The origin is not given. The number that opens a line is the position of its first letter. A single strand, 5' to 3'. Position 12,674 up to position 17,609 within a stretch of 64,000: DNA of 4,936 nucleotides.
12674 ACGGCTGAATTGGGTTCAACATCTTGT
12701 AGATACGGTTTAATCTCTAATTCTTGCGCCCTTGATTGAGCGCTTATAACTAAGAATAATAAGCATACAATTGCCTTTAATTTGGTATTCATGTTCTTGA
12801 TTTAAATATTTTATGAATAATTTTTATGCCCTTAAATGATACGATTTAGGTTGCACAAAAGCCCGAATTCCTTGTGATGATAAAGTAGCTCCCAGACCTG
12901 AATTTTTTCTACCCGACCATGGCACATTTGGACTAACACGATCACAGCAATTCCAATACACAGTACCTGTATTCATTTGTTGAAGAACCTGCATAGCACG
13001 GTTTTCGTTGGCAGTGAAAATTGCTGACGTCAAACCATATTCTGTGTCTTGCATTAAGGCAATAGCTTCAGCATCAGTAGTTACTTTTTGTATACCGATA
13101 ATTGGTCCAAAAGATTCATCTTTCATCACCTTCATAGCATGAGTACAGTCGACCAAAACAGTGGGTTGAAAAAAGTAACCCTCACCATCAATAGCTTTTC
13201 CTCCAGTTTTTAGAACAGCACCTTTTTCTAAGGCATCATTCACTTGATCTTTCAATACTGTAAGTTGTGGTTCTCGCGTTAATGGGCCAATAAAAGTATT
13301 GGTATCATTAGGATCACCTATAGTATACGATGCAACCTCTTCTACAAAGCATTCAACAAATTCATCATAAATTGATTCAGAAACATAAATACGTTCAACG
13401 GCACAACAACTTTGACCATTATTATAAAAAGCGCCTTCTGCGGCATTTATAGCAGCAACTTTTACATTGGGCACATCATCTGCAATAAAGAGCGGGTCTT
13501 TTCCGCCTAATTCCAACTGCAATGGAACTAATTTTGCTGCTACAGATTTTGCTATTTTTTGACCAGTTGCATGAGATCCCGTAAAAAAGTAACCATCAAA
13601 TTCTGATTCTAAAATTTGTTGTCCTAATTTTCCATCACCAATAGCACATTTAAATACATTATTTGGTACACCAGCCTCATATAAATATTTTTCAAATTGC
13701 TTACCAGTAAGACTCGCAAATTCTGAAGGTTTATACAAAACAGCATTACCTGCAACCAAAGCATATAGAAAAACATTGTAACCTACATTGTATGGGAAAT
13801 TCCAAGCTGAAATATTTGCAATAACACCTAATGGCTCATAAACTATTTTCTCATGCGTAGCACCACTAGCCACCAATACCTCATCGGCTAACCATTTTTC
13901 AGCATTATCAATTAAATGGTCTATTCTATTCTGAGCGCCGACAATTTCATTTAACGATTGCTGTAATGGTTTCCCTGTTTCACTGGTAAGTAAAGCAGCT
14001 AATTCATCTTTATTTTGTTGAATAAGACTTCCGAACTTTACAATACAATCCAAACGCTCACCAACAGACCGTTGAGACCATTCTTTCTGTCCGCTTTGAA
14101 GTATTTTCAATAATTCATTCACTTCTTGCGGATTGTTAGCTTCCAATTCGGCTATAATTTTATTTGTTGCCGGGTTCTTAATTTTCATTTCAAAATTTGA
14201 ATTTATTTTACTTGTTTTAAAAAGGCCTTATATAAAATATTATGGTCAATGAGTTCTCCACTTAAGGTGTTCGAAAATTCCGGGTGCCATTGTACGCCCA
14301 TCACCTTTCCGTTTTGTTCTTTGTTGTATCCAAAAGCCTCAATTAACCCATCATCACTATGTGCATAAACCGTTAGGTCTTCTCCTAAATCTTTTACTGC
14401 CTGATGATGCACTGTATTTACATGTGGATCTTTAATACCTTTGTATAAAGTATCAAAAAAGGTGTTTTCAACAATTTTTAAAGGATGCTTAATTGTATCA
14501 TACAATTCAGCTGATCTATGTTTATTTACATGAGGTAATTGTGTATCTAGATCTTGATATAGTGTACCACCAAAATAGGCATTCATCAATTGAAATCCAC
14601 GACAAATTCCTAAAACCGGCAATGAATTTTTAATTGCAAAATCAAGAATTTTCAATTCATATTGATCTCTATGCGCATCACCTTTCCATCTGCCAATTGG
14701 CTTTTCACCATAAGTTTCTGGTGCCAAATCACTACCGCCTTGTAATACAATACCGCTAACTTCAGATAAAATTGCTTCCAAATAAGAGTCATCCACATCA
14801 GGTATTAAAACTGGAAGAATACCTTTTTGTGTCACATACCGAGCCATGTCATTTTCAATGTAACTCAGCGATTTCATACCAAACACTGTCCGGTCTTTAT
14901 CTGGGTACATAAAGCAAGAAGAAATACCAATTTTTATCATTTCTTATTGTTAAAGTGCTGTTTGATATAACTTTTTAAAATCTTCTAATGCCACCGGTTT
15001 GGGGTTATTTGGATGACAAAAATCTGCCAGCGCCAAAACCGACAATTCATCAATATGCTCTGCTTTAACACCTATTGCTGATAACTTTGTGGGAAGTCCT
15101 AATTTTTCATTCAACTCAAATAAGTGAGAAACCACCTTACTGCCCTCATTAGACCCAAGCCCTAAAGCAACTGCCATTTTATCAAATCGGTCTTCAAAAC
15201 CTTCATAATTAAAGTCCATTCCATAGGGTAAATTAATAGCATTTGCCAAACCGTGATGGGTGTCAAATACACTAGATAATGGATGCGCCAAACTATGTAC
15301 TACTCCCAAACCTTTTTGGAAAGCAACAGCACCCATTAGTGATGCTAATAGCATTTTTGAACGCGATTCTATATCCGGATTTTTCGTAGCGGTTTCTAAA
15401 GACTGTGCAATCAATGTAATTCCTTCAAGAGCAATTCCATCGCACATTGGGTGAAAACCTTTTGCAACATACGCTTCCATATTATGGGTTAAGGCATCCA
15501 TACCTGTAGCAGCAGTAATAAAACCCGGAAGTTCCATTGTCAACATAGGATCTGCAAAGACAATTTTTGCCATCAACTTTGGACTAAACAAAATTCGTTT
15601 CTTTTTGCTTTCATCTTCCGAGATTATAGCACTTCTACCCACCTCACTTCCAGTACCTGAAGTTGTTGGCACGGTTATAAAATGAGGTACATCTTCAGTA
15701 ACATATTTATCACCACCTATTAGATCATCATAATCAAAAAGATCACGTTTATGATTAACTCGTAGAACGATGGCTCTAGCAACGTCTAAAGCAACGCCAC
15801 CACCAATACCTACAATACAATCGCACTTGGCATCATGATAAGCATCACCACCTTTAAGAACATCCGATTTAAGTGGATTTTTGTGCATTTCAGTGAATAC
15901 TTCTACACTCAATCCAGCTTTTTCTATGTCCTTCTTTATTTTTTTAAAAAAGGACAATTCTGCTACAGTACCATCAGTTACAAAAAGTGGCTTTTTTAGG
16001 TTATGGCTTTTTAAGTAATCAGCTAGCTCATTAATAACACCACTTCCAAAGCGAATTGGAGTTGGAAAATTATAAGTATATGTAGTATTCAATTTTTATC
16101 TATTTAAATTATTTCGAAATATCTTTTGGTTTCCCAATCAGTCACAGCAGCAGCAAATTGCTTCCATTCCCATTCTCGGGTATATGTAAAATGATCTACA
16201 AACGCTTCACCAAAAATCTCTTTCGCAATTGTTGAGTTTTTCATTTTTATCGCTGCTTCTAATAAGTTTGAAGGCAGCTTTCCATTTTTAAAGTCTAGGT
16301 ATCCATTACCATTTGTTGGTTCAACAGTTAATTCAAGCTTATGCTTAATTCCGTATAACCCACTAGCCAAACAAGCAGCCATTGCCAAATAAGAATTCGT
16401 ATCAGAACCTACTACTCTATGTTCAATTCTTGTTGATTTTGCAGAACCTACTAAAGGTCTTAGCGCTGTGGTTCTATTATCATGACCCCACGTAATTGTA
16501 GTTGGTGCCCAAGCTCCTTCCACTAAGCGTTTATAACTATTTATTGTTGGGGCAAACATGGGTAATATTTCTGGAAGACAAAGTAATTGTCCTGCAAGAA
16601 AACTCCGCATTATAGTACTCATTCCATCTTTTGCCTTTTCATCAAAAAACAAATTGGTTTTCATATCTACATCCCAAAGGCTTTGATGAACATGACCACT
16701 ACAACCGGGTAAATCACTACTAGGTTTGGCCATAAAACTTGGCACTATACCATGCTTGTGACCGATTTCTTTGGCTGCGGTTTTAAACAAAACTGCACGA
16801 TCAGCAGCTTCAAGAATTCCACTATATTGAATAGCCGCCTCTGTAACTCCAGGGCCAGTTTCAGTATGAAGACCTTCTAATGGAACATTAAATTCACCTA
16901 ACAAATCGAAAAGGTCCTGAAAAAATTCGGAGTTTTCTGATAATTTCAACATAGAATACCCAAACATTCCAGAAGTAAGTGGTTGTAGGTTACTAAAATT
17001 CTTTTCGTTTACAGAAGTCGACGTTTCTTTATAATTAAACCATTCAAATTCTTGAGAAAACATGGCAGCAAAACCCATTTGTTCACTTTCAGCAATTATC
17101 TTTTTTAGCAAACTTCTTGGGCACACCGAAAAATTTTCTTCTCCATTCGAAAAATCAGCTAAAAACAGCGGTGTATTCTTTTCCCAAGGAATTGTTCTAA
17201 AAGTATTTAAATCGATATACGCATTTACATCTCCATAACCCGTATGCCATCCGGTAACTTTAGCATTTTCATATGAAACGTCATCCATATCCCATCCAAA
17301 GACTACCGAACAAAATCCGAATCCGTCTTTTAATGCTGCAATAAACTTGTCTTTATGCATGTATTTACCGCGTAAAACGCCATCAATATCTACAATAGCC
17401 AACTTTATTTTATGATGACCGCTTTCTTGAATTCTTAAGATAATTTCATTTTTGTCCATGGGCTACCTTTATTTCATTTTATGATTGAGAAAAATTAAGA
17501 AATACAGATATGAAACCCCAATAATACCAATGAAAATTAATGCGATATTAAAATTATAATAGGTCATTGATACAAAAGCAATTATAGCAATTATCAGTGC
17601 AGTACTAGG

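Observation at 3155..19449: Top candidate: SusCD + phosphoesterases + ethanolamine gamma-glutamylation genes in one co-oriented run, a putative phospholipid head-group (N+P) scavenging system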

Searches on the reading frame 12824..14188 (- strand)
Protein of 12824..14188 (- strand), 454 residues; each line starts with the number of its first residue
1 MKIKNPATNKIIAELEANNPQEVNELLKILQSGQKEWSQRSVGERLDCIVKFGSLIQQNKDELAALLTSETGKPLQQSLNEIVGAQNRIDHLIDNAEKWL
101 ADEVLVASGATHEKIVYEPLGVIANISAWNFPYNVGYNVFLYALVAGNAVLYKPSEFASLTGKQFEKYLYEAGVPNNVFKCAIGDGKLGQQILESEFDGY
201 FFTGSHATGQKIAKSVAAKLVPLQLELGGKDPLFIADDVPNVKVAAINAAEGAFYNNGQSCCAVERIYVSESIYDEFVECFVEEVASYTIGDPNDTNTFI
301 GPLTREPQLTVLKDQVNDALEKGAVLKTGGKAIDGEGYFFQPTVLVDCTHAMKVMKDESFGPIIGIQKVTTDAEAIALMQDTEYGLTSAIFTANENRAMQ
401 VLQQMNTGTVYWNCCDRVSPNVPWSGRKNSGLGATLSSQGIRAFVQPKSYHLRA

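Call 3: search_protein_families(library=pfam, proteins=[window:12824-14188:-])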
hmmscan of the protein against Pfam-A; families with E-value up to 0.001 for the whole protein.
window:12824-14188:- (454 aa): 1 family
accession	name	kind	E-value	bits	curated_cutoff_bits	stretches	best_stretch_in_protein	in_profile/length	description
PF00171.27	Aldedh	-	4.3e-127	424.9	23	1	2-449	10-460/461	Aldehyde dehydrogenase family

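Call 4: search_protein_families(library=ncbifam, proteins=[window:12824-14188:-])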
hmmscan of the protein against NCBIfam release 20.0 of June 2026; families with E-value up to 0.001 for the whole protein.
window:12824-14188:- (454 aa): 43 families (the best 25 are shown)
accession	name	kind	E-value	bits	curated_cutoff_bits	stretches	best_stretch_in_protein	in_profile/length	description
NF006916.0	PRK09407.1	equivalog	5.3e-107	358.6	521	1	2-448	37-488/526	succinic semialdehyde dehydrogenase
TIGR01804.1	BADH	equivalog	2.1e-93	313.4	668.6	1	2-446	16-465/467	betaine-aldehyde dehydrogenase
NF009725.0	PRK13252.1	equivalog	3.1e-91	306.2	593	1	3-450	26-477/488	betaine-aldehyde dehydrogenase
NF010000.0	PRK13473.1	subfamily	7.7e-90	301.8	615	1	1-448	19-468/475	aminobutyraldehyde dehydrogenase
NF006915.0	PRK09406.1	equivalog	1.4e-88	297.8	730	1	4-448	6-452/457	NADP-dependent succinic semialdehyde dehydrogenase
TIGR01780.1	SSADH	subfamily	5e-84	282.8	646.35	1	4-446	2-446/448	succinate-semialdehyde dehydrogenase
NF007497.0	PRK10090.1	equivalog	6.5e-84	282.4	500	1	3-451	26-476/480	aldehyde dehydrogenase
NF040648.1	lactal_redase_Meth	equivalog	9.5e-80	268.9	650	1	2-434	14-444/463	lactaldehyde dehydrogenase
NF042989.1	AldDh_AldH_Clos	equivalog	9.3e-79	265.3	800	1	5-448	7-453/458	aldehyde dehydrogenase AldH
TIGR02299.1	HpaE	equivalog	1.6e-78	264.5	638.35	1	4-448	21-472/488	5-carboxymethyl-2-hydroxymuconate semialdehyde dehydrogenase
NF045736.1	PaDhStyDRhodo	equivalog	8.6e-78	262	800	1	5-447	24-472/479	phenylacetaldehyde dehydrogenase StyD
NF042993.1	AlphKGSA_gudD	equivalog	4.3e-77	259.9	770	1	4-431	24-458/481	alpha-ketoglutaric semialdehyde dehydrogenase GucD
NF002852.0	PRK03137.1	subfamily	1.6e-75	254.9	648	1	3-434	54-493/514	L-glutamate gamma-semialdehyde dehydrogenase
NF047626.1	SulfactDhSafD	equivalog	3.8e-75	253.6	700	1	2-435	4-437/454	sulfoacetaldehyde dehydrogenase SafD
NF010575.0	PRK13968.1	equivalog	9.8e-74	249.1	855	1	5-445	13-452/462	succinate-semialdehyde dehydrogenase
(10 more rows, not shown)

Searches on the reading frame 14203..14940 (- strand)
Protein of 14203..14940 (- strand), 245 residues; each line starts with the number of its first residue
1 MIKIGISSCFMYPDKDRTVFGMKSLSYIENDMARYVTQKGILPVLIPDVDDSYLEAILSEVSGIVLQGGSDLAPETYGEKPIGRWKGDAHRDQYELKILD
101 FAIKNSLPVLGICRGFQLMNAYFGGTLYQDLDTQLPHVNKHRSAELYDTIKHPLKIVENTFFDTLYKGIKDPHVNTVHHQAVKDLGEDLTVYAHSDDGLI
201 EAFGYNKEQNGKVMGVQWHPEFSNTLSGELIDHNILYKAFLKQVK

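Call 3: search_protein_families(library=pfam, proteins=[window:14203-14940:-])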
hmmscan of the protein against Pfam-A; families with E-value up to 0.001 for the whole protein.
window:14203-14940:- (245 aa): 2 families
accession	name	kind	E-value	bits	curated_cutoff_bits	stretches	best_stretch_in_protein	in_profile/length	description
PF07722.19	Peptidase_C26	-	1.9e-56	191.7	20.5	1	4-221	3-219/219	Peptidase C26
PF00117.34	GATase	-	4.8e-18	65.9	22.8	1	92-232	58-183/190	Glutamine amidotransferase class-I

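Call 4: search_protein_families(library=ncbifam, proteins=[window:14203-14940:-])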
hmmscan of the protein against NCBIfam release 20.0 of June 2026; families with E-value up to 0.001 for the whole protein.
window:14203-14940:- (245 aa): 23 families
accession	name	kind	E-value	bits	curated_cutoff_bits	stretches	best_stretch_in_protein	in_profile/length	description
NF008471.0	PRK11366.1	equivalog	3.8e-25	88.8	266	1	35-242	34-242/254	gamma-glutamyl-gamma-aminobutyrate hydrolase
NF045546.1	GCDPHdlase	equivalog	3.4e-21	76.2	250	1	59-231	53-190/198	gamma-glutamyl-CDP-amidate hydrolase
NF001975.0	PRK00758.1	equivalog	6.3e-16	58.5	198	1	55-236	38-179/185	GMP synthase subunit A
TIGR00888.1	guaA_Nterm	equivalog_domain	5.5e-15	55.2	172.15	1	100-236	64-181/188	glutamine-hydrolyzing GMP synthase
NF006562.0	PRK09065.1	equivalog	1.7e-11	44.1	205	1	100-234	84-202/242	glutamine amidotransferase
NF000848.1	PRK00074.1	equivalog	2.6e-11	42.8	400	1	101-238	65-186/512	glutamine-hydrolyzing GMP synthase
NF011201.0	PRK14607.1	equivalog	6.9e-11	41.5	670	1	104-237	71-187/534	bifunctional anthranilate synthase component II/anthranilate phosphoribosyltransferase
NF010081.0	PRK13566.1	equivalog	9.8e-10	37.3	645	1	97-229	591-707/729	anthranilate synthase component I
NF005849.0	PRK07765.1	equivalog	6.6e-08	32.1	308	1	95-236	65-189/219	aminodeoxychorismate/anthranilate synthase component II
TIGR01815.1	TrpE-clade3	equivalog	1.9e-07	29.5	739.15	1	99-229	581-695/717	anthranilate synthase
NF005367.0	PRK06895.1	equivalog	2.8e-07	30.6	265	1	108-236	74-186/190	anthranilate synthase component II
TIGR00566.1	trpG_papA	subfamily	1.6e-06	28.1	121.05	1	105-236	73-190/192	glutamine amidotransferase of anthranilate synthase or aminodeoxychorismate synthase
NF009475.0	PRK12838.1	equivalog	3.4e-06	26.2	221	0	88-128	222-262/359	carbamoyl phosphate synthase small subunit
NF006462.0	PRK08857.1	equivalog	1.3e-05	24.9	345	1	103-237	69-191/193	aminodeoxychorismate/anthranilate synthase component II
TIGR01823.1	PabB-fungal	equivalog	2.1e-05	23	442.55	1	102-226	82-190/742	aminodeoxychorismate synthase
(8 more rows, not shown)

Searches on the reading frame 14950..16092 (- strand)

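Call 3: search_protein_families(library=pfam, proteins=[window:14950-16092:-])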
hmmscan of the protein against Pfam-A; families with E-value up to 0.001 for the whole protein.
window:14950-16092:- (380 aa): 3 families
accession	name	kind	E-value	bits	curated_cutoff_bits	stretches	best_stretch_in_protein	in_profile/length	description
PF25137.1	ADH_Fe_C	-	2.6e-47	161.4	27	1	193-379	1-193/194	Fe-containing alcohol dehydrogenase family, C-terminal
PF00465.25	Fe-ADH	-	4.4e-44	150.5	31.3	1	10-182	1-168/168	Iron-containing alcohol dehydrogenase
PF13685.12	Fe-ADH_2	-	1e-12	48.7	28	1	15-112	2-97/149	Iron-containing alcohol dehydrogenase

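Call 4: search_protein_families(library=ncbifam, proteins=[window:14950-16092:-])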
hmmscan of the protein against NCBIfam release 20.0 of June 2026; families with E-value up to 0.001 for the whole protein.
window:14950-16092:- (380 aa): 17 families
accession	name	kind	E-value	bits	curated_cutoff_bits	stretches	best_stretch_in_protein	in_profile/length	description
NF058672.1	4HyButDHCUPNE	equivalog_domain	1.8e-101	340.1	500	1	8-379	5-377/378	4-hydroxybutyrate dehydrogenase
NF041833.1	Fe_ADH_ErcA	equivalog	3.9e-86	289.5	550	1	15-380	13-382/382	alcohol dehydrogenase-like regulatory protein ErcA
TIGR02638.1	lactal_redase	equivalog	5.9e-86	288.6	523.15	1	15-376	12-379/379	lactaldehyde reductase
NF007911.0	PRK10624.1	equivalog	3.9e-81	272.9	537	1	15-379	13-381/382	lactaldehyde reductase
NF053866.1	CholDhdGbsBBac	equivalog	6.4e-73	245.6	550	1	3-379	8-390/392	choline dehydrogenase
NF010378.0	PRK13805.1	equivalog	8e-64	215.9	951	1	7-379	459-863/872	bifunctional acetaldehyde-CoA/alcohol dehydrogenase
NF011998.0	PRK15454.1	equivalog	4.7e-54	183.6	556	1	6-379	23-394/395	ethanolamine utilization ethanol dehydrogenase EutG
NF007363.0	PRK09860.1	equivalog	9.2e-54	183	581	1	10-379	9-382/383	L-threonine dehydrogenase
NF050025.1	SulfAcetaldRedSarD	equivalog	2.6e-51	174.7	700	1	5-375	3-380/385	sulfoacetaldehyde reductase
TIGR04266.1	NDMA_methanol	equivalog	7e-45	153.6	625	1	24-315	30-323/420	NDMA-dependent methanol dehydrogenase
TIGR03405.1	Phn_Fe-ADH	equivalog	4.3e-37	127.7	423.7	1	8-351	2-340/355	iron-containing alcohol dehydrogenase PsrA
NF011717.0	PRK15138.1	equivalog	5.4e-22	78.4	645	1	5-379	4-386/387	alcohol dehydrogenase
NF041822.1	daptide_DH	equivalog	4.2e-17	62.1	300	1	38-220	6-188/363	daptide-type RiPP biosynthesis dehydogenase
NF006941.0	PRK09423.1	subfamily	8.2e-15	54.5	336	1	9-112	7-107/367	glycerol dehydrogenase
NF053832.1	GlycoaldRedHalo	equivalog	8.9e-11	41.5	550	1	7-111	5-106/363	glycolaldehyde reductase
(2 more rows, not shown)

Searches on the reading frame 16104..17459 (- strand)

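Call 3: search_protein_families(library=pfam, proteins=[window:16104-17459:-])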
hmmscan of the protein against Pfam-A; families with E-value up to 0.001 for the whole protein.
window:16104-17459:- (451 aa): 1 family
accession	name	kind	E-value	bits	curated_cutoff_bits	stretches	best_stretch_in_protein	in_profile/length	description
PF00120.29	Gln-synt_C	-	6.2e-91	305.4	24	1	112-447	2-344/344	Glutamine synthetase, catalytic domain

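Call 4: search_protein_families(library=ncbifam, proteins=[window:16104-17459:-])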
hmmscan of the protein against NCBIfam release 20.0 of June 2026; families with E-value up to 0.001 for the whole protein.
window:16104-17459:- (451 aa): 4 families
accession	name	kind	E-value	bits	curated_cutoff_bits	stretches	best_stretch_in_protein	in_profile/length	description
TIGR00653.1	GlnA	equivalog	2.6e-65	220.9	429.15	1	10-448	7-461/462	type I glutamate--ammonia ligase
TIGR03105.1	gln_synth_III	equivalog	4.7e-62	209.9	469.6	1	21-448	16-434/435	type III glutamate--ammonia ligase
NF045547.1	GGputSyn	equivalog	1.1e-60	205.6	650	1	3-443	2-438/438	gamma-glutamylputrescine synthetase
NF007006.0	PRK09469.1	equivalog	7.1e-24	84.2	845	1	186-375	199-387/469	glutamate--ammonia ligase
